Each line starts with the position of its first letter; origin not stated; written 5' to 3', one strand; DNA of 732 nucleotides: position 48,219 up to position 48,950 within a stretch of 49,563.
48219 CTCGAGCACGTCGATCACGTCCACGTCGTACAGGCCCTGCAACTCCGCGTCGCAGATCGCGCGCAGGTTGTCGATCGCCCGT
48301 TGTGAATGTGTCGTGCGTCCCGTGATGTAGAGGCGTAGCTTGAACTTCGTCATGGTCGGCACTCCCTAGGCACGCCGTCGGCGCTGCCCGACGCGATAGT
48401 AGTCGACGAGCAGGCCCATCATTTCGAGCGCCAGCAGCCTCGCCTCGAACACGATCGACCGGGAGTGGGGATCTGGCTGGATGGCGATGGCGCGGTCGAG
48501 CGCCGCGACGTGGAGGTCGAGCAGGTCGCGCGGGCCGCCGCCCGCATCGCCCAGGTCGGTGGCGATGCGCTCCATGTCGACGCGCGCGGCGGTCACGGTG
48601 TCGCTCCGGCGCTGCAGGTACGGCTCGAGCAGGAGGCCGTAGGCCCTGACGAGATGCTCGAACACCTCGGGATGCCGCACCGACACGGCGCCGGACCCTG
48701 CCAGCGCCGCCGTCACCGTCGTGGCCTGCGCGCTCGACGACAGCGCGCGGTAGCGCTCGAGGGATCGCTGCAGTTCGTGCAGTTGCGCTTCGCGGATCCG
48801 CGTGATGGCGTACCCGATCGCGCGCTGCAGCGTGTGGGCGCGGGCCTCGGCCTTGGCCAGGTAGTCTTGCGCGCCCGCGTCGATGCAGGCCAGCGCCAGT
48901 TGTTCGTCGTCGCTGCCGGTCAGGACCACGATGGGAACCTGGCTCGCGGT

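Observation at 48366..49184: A receiver + KaiA-like protein sits in the kaiA slot upstream of kaiBC in a non-cyanobacterial-looking genome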

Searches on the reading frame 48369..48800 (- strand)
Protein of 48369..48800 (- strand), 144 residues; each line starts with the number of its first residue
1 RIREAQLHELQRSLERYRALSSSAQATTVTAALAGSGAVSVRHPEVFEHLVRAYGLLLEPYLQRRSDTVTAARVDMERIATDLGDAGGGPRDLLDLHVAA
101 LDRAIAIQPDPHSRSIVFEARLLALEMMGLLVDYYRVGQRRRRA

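Call 10: find_homologous_proteins(query=window:48369-48800:-, max_evalue=0.001)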
Query seq(144 aa) (144 aa): 26 proteins with E <= 0.001 among 558 candidates.
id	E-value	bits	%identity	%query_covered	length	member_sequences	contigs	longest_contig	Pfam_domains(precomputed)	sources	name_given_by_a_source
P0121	2.0e-54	201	72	98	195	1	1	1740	-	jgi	jgi:DNA-binding response OmpR family regulator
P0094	2.9e-54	200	72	98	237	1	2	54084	PF00072.31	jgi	jgi:CheY-like chemotaxis protein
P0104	4.3e-50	187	68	99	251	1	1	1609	PF00072.31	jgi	jgi:CheY-like chemotaxis protein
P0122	5.7e-48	180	65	99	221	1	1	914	PF00072.31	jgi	jgi:DNA-binding response OmpR family regulator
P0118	3.9e-46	174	62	99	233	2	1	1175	PF00072.31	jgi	jgi:CheY-like chemotaxis protein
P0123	1.1e-42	163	66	85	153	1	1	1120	-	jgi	jgi:hypothetical protein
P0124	7.2e-36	141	57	94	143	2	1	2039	-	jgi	jgi:hypothetical protein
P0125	1.0e-35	141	51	100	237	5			PF00072.31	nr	nr:response regulator [Acidobacteriota bacterium]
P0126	8.6e-33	131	51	99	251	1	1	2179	PF00072.31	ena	-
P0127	8.1e-31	125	49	99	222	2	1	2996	PF00072.31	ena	-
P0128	1.9e-30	124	50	99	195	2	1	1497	-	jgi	jgi:hypothetical protein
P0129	5.0e-30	122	51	100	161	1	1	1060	-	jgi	jgi:hypothetical protein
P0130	2.7e-29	120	56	90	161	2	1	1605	-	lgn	-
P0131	1.1e-28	118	66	64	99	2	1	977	-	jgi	jgi:hypothetical protein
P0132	9.2e-28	115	48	99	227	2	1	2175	PF00072.31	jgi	jgi:CheY-like chemotaxis protein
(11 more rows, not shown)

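Call 14: search_solved_structures(query=A1, max_evalue=10, show_alignments=5)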
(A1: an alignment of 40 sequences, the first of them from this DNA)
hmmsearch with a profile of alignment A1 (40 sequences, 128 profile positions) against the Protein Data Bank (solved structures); distinct sequences matched with E-value up to 10: 2.
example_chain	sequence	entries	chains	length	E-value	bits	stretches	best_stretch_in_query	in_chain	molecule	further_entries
6z0c_A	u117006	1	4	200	0.033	17.3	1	16-80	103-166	Maquette-3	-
27rl_A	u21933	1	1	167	0.87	12.7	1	8-71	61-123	Outer surface protein C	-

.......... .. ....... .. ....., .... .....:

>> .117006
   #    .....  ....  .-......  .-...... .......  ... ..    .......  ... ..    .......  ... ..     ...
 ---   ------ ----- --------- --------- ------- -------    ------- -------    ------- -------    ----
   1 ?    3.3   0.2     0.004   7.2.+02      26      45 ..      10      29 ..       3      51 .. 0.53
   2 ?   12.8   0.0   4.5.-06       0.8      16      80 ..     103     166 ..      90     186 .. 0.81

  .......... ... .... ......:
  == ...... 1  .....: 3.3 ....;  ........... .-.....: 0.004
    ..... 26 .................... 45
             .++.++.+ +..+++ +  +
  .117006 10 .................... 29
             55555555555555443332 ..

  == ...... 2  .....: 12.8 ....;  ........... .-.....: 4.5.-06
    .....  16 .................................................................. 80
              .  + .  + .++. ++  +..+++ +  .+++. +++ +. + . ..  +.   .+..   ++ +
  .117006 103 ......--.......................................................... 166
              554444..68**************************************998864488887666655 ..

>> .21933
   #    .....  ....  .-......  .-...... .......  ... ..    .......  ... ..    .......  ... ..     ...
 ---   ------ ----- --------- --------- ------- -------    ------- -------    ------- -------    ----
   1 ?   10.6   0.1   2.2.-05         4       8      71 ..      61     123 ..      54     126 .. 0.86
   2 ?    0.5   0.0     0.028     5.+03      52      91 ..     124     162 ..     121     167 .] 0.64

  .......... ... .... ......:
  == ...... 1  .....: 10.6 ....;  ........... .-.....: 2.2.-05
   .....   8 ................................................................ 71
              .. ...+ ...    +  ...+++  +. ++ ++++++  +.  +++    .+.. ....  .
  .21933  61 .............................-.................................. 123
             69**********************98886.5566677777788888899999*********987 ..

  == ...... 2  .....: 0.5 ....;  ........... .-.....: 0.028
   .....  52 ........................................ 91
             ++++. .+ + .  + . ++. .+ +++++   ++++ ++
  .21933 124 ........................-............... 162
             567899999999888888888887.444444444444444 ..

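Call 19: find_related_loci(query=A1, collection=genome_contigs, flank=5000)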
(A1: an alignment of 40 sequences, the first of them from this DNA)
Query A1 (123 aa) in genome_contigs; peptide patterns used: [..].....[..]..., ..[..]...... (x = any residue, [..] = any of these).
134 stretches matched a pattern; 68 encode a relative of the query (tblastn E <= 1e-3); 65 distinct loci.
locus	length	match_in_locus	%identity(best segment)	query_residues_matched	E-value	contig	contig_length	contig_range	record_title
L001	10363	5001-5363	69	1-121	1e-51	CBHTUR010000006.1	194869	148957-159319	MAG TPA_asm: uncultured Gemmatimonadaceae bacterium isolate ERR14722427_binner123_Refined_30 genome assembly, contig: ER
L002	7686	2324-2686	65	1-121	2e-48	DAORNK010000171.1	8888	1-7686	MAG TPA_asm: Rubrivivax sp. isolate AMR_MDS_5449 NODE_5830_length_8888_cov_5.681082, whole genome shotgun sequence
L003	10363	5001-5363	65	1-121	3e-46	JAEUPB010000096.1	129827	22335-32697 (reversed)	MAG: Rubrivivax sp. isolate new MAG-214 k141_1800839, whole genome shotgun sequence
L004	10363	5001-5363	65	1-121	5e-46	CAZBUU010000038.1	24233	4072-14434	MAG TPA_asm: uncultured Rubrivivax sp. isolate SRP287051_co2_26 genome assembly, contig: NODE_4191_length_24233_cov_22.4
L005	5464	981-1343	64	1-121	5e-46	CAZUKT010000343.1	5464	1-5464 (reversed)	MAG TPA_asm: uncultured Rubrivivax sp. isolate SRP272421_co1_281 genome assembly, contig: NODE_56923_length_5464_cov_6.0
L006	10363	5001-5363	66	1-121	2e-45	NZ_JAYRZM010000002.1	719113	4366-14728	MAG: Phenylobacterium sp. isolate SH_SHASGE1bin.12 NODE_4_length_719113_cov_10.344001, whole genome shotgun sequence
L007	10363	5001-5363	63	1-121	1e-44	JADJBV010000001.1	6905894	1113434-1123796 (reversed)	MAG: Deltaproteobacteria bacterium isolate Aved_18-Q3-R54-62_BAT3C.540 tig00000023-10-69002250, whole genome shotgun seq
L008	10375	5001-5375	61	1-120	2e-42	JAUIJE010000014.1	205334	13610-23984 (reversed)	MAG: bacterium isolate Co_bin.297 NODE_678_length_205334_cov_3.709834, whole genome shotgun sequence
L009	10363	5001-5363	67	1-121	4e-40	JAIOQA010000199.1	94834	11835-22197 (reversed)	MAG: Deltaproteobacteria bacterium isolate LakeFargette_0920_ALND_MAG_72_12 LacPavin_0920_ALND_scaffold_393216, whole ge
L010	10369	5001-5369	56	1-123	4e-39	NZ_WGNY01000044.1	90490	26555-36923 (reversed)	MAG: Phenylobacterium sp. isolate RI_411 c_000000107325, whole genome shotgun sequence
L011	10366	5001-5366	56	1-122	7e-39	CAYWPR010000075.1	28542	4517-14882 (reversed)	MAG TPA_asm: uncultured Myxococcales bacterium isolate SRP189682_co2_70 genome assembly, contig: NODE_2118_length_28542_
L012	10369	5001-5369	54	1-123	3e-36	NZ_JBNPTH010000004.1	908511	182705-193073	Bradyrhizobium sp. HKCCYLS3077 NODE_4, whole genome shotgun sequence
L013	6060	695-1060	53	1-122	9e-36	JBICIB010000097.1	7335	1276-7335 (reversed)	MAG: Planctomycetota bacterium JB042 k127_119779, whole genome shotgun sequence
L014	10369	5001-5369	54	1-123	3e-35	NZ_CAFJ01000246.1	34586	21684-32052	Bradyrhizobium sp. STM 3809, whole genome shotgun sequence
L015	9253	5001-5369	55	1-123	3e-35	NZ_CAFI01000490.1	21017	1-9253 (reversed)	Bradyrhizobium sp. ORS 375 strain ORS375, whole genome shotgun sequence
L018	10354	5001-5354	58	1-118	1e-34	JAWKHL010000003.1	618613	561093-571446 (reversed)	MAG: Pyrinomonadaceae bacterium isolate BC1.148 BC1.148.fa-3, whole genome shotgun sequence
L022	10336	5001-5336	56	1-120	5e-34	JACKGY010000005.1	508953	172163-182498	MAG: Planctomycetota bacterium isolate HK-STAS-PLAN-3 HK-STAS-PLAN-3_5, whole genome shotgun sequence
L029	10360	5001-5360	48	1-120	1e-29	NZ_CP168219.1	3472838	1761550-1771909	Pseudoroseicyclus sp. CXY001 chromosome, complete genome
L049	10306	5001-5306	50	15-116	3e-23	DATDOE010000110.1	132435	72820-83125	MAG TPA_asm: Vicinamibacterales bacterium isolate SMAG_U7885 k141_2815004, whole genome shotgun sequence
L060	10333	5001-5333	45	10-120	7e-17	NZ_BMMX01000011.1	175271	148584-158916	Mangrovihabitans endophyticus strain CGMCC 4.7299 sequence011, whole genome shotgun sequence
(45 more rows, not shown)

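Call 30: search_protein_representatives(alignment_id=A1)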
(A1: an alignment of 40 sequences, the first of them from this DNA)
Query: 40 sequences, 128 profile positions. Proteins with E-value up to 0.001 (for the whole library): 1536; up to 1e-10: 887; up to 1e-30: 44. The best 150 are listed.
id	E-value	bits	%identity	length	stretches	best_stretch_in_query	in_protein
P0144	4.2e-53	194.8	-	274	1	1-126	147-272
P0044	1.1e-52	193.5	-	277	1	1-125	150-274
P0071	4.0e-50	185.2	-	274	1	2-125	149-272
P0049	1.2e-49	183.7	-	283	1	1-121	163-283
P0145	2.4e-47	176.2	-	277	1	1-126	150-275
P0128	2.1e-43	163.4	-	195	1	5-126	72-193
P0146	7.7e-43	161.6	-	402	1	1-125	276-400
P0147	6.8e-42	158.6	-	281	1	1-123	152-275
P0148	1.4e-41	157.6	-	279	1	1-125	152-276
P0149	1.2e-40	154.6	-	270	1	3-122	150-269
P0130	1.1e-38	148.2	-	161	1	1-124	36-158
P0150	9.0e-38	145.2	-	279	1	14-124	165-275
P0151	6.5e-37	142.5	-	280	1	1-122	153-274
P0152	6.6e-37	142.5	-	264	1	1-125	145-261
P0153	2.3e-36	140.7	-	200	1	1-125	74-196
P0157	5.6e-36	139.5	-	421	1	1-123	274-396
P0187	1.4e-28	115.6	-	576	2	3-115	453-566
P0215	6.2e-25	103.8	-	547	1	4-115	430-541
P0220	4.1e-24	101.1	-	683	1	5-121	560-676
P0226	1.8e-23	99.0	-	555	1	5-121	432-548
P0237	2.4e-22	95.4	-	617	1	5-116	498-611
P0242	2.4e-21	92.1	-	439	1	4-116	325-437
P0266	8.8e-19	83.9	-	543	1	6-122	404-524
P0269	1.2e-18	83.4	-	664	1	5-115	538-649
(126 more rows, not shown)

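Call 41: predict_structure(alignment_id=A1)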
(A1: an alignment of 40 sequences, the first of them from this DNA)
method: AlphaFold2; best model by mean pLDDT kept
length: 123 residues; sequences in the alignment: 40
mean_pLDDT: 83.0   pTM: 0.75
mean pLDDT of the five models: 83.0, 82.8, 82.5, 79.0, 79.0
residues with pLDDT >= 90: 68; 70-90: 29; 50-70: 13; < 50: 13
segments of 3 or more residues with pLDDT < 50: 1-12
pLDDT, mean of each block of 10 residues (from residue 1): 41 66 96 93 85 95 93 95 81 80 95 82 59
secondary structure, 60 per line:
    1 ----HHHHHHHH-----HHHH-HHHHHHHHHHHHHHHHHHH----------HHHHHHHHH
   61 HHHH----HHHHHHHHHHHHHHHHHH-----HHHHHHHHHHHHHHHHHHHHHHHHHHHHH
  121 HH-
elements in order: H5-12 H18-21 H23-41 H52-64 H69-86 H92-122

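Call 45: fold_search(model_id=the predicted structure, library=pdb)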
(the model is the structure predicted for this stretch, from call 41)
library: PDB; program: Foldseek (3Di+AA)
matches with E <= 10: 537; with E <= 0.001: 0
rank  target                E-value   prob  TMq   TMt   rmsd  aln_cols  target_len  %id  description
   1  1q6a_A                5.9e-02  1.00  0.58  0.65   3.5       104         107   16  Solution Structure of the C-terminal Domain of Thermosynechococcus elongatus KaiA (ThKaiA180C); Averaged Minimized Str (released 2003-08-19)
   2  5jwr_F                2.3e-01  1.00  0.58  0.54   3.5       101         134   16  Crystal structure of foldswitch-stabilized KaiB in complex with the N-terminal CI domain of KaiC and a dimer of KaiA C (released 2017-03-29)
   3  5jwr_H                2.5e-01  1.00  0.57  0.53   4.0        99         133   14  Crystal structure of foldswitch-stabilized KaiB in complex with the N-terminal CI domain of KaiC and a dimer of KaiA C (released 2017-03-29)
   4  4g86_A                2.7e-01  1.00  0.59  0.28   3.9       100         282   12  Crystal structure of the redox-active cofactor DBMIB bound to the full length circadian clock protein KaiA from Synech (released 2012-10-24)
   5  5n8y_N                3.1e-01  1.00  0.61  0.69   3.8       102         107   11  KaiCBA circadian clock backbone model based on a Cryo-EM density (released 2017-03-29)
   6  1r8j_A                3.3e-01  1.00  0.61  0.30   3.7        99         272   11  Crystal Structure of Circadian Clock Protein KaiA from Synechococcus elongatus (released 2004-06-01)
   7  1v2z                  3.3e-01  1.00  0.60  0.68   3.0        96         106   19  Crystal structure of the C-terminal domain of Thermosynechococcus elongatus BP-1 KaiA (released 2004-06-01)
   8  5jwr_G                3.3e-01  0.99  0.58  0.54   3.9        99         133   14  Crystal structure of foldswitch-stabilized KaiB in complex with the N-terminal CI domain of KaiC and a dimer of KaiA C (released 2017-03-29)
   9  5jwr_E                3.6e-01  0.99  0.60  0.56   3.3        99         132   14  Crystal structure of foldswitch-stabilized KaiB in complex with the N-terminal CI domain of KaiC and a dimer of KaiA C (released 2017-03-29)
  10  5n8y_M                4.7e-01  0.99  0.61  0.68   3.7        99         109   11  KaiCBA circadian clock backbone model based on a Cryo-EM density (released 2017-03-29)
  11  5c5e_A                6.7e-01  0.99  0.61  0.28   4.0        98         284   13  Structure of KaiA dimer in complex with C-terminal KaiC peptide at 2.8 A resolution (released 2015-08-05)
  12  3tm9                  1.1e+00  0.66  0.47  0.41   6.6       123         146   12  Y29A mutant of Vitreoscilla stercoraria hemoglobin (released 2014-04-16)
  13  3gdj_A                1.1e+00  0.44  0.41  0.36  14.2       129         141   12  Crystal structure determination of camel(Camelus dromedarius)hemoglobin at 2 angstrom resolution (released 2010-03-02)
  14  7dih_A                1.1e+00  0.38  0.41  0.37  14.6       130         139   15  Crystal structure of Thermoglobin Y29F mutant in complex with imidazole (released 2021-01-20)
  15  2zfb_A                1.1e+00  0.25  0.33  0.30  14.8       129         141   12  Crystal structure of parrot hemoglobin (Psittacula krameri) at pH 7.5 (released 2008-02-26)
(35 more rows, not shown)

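Call 64: search_protein_families(library=pfam, proteins=[L006:7243-9165:+, L012:7239-9083:+, L018:7299-9182:+, L049:7132-9030:+, L060:7226-9118:+, L003:7224-8717:+, L022:7203-9188:+, L029:7190-9100:+], max_evalue=0.00001)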
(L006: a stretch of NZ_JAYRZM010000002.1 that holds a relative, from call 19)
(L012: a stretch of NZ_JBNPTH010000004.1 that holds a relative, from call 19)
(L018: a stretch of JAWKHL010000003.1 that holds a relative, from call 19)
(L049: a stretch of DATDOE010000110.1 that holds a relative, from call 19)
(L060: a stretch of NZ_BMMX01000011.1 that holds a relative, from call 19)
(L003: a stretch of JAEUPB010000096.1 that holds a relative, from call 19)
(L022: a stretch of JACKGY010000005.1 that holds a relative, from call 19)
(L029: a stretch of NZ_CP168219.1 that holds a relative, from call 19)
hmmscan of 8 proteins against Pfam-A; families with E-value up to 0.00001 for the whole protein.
L006:7243-9165:+ (640 aa): 8 families
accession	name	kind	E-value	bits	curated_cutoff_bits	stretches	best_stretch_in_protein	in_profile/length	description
PF02518.31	HATPase_c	-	2.4e-21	76.7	26.4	1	501-613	1-107/111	Histidine kinase-, DNA gyrase B-, and HSP90-like ATPase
PF00989.32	PAS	-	3.4e-15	56.5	22.6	1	134-175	2-43/113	PAS fold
PF00072.30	Response_reg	-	5.2e-15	56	30.2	1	6-108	1-100/111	Response regulator receiver domain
PF00512.31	HisKA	-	1e-13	51.5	26.9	1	394-458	3-64/66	His Kinase A (phospho-acceptor) domain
PF13426.13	PAS_9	-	1.1e-13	51.7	27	1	143-225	1-103/103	PAS domain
PF08448.16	PAS_4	-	2.4e-11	44.3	23.1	0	139-227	1-109/110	PAS fold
PF13188.13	PAS_8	-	1.1e-09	38.3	21.8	1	134-177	2-47/65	PAS domain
PF08447.18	PAS_3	-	2e-08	34.8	25.6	1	271-355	5-89/89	PAS fold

L012:7239-9083:+ (614 aa): 7 families
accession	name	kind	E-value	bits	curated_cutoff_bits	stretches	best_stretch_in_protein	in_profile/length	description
PF02518.31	HATPase_c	-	6.4e-26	91.4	26.4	1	332-449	2-110/111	Histidine kinase-, DNA gyrase B-, and HSP90-like ATPase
PF00072.30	Response_reg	-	6.4e-23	81.5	30.2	1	472-584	1-109/111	Response regulator receiver domain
PF00512.31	HisKA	-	3.5e-07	30.6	26.9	1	228-288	5-64/66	His Kinase A (phospho-acceptor) domain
PF00989.32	PAS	-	1.4e-06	28.7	22.6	1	117-161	2-46/113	PAS fold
PF13188.13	PAS_8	-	2.8e-06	27.5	21.8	0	120-159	5-45/65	PAS domain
PF08448.16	PAS_4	-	5.7e-06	27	23.1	0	122-174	1-53/110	PAS fold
PF13426.13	PAS_9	-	9.4e-06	26.3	27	0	126-185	1-64/103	PAS domain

L018:7299-9182:+ (627 aa): 6 families
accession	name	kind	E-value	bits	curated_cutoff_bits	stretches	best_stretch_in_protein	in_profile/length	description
PF00072.30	Response_reg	-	1.6e-39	134.9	30.2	2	507-617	1-109/111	Response regulator receiver domain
PF02518.31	HATPase_c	-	2.8e-24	86.1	26.4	1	362-482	2-109/111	Histidine kinase-, DNA gyrase B-, and HSP90-like ATPase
PF00512.31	HisKA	-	4.4e-10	39.9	26.9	1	256-319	3-65/66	His Kinase A (phospho-acceptor) domain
PF00989.32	PAS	-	1.4e-07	31.9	22.6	1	148-191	3-46/113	PAS fold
PF13188.13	PAS_8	-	5.2e-07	29.8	21.8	0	148-192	3-44/65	PAS domain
PF13426.13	PAS_9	-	5.2e-06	27.1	27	0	156-220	1-83/103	PAS domain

L049:7132-9030:+ (632 aa): 7 families
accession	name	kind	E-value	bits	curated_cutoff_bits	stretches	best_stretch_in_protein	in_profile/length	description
PF00072.30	Response_reg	-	3.9e-38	130.5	30.2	2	508-618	1-110/111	Response regulator receiver domain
PF02518.31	HATPase_c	-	1.1e-21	77.8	26.4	1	366-485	2-110/111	Histidine kinase-, DNA gyrase B-, and HSP90-like ATPase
PF00512.31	HisKA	-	2.3e-09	37.6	26.9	1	260-321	3-63/66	His Kinase A (phospho-acceptor) domain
PF00989.32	PAS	-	3.3e-09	37.2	22.6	1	151-212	2-69/113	PAS fold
PF08448.16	PAS_4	-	6.6e-08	33.2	23.1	0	158-195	3-40/110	PAS fold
PF13426.13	PAS_9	-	2.2e-07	31.5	27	1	161-242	2-103/103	PAS domain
PF13188.13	PAS_8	-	2.6e-07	30.7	21.8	1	151-196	2-44/65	PAS domain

L060:7226-9118:+ (630 aa): 3 families
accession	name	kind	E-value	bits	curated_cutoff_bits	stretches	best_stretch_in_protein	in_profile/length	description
PF00072.30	Response_reg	-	5.1e-34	117.2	30.2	2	509-619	1-110/111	Response regulator receiver domain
PF02518.31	HATPase_c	-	1.1e-20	74.6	26.4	1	367-485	2-110/111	Histidine kinase-, DNA gyrase B-, and HSP90-like ATPase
PF00989.32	PAS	-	9.1e-07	29.3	22.6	0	161-226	11-81/113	PAS fold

L003:7224-8717:+ (497 aa): 7 families
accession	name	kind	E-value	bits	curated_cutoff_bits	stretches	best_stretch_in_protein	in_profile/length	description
PF02518.31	HATPase_c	-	6.2e-29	101.1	26.4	1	378-489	2-110/111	Histidine kinase-, DNA gyrase B-, and HSP90-like ATPase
PF00512.31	HisKA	-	7.1e-20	71.3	26.9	1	264-331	2-66/66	His Kinase A (phospho-acceptor) domain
PF00072.30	Response_reg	-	6.4e-16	58.9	30.2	1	20-127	1-106/111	Response regulator receiver domain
PF00989.32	PAS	-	9.6e-12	45.4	22.6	1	145-189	2-46/113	PAS fold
PF08448.16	PAS_4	-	1.3e-10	41.9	23.1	1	150-190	1-41/110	PAS fold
PF13188.13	PAS_8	-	6.4e-10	39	21.8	1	146-195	3-49/65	PAS domain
PF13426.13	PAS_9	-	1.2e-09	38.8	27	1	154-236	1-103/103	PAS domain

L022:7203-9188:+ (661 aa): 4 families
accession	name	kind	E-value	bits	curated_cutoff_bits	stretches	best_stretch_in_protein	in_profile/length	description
PF00563.25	EAL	-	5.7e-40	137.6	31.3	1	440-652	17-236/236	EAL domain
PF00990.26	GGDEF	-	1.9e-33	116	23.8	1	252-409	3-161/161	Diguanylate cyclase, GGDEF domain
PF00989.32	PAS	-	1.1e-06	29.1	22.6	1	143-192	2-51/113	PAS fold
PF08448.16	PAS_4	-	8.2e-06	26.5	23.1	0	149-187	2-40/110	PAS fold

L029:7190-9100:+ (636 aa): 5 families
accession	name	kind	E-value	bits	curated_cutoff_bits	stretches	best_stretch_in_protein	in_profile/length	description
PF00072.30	Response_reg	-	7.7e-37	126.3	30.2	2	38-140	1-100/111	Response regulator receiver domain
PF02518.31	HATPase_c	-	5.5e-27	94.8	26.4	1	383-487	4-109/111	Histidine kinase-, DNA gyrase B-, and HSP90-like ATPase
PF00512.31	HisKA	-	3.1e-08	34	26.9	1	276-338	4-65/66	His Kinase A (phospho-acceptor) domain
PF00989.32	PAS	-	4.7e-08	33.5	22.6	1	166-210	2-46/113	PAS fold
PF13188.13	PAS_8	-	1.7e-07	31.4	21.8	1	166-216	2-49/65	PAS domain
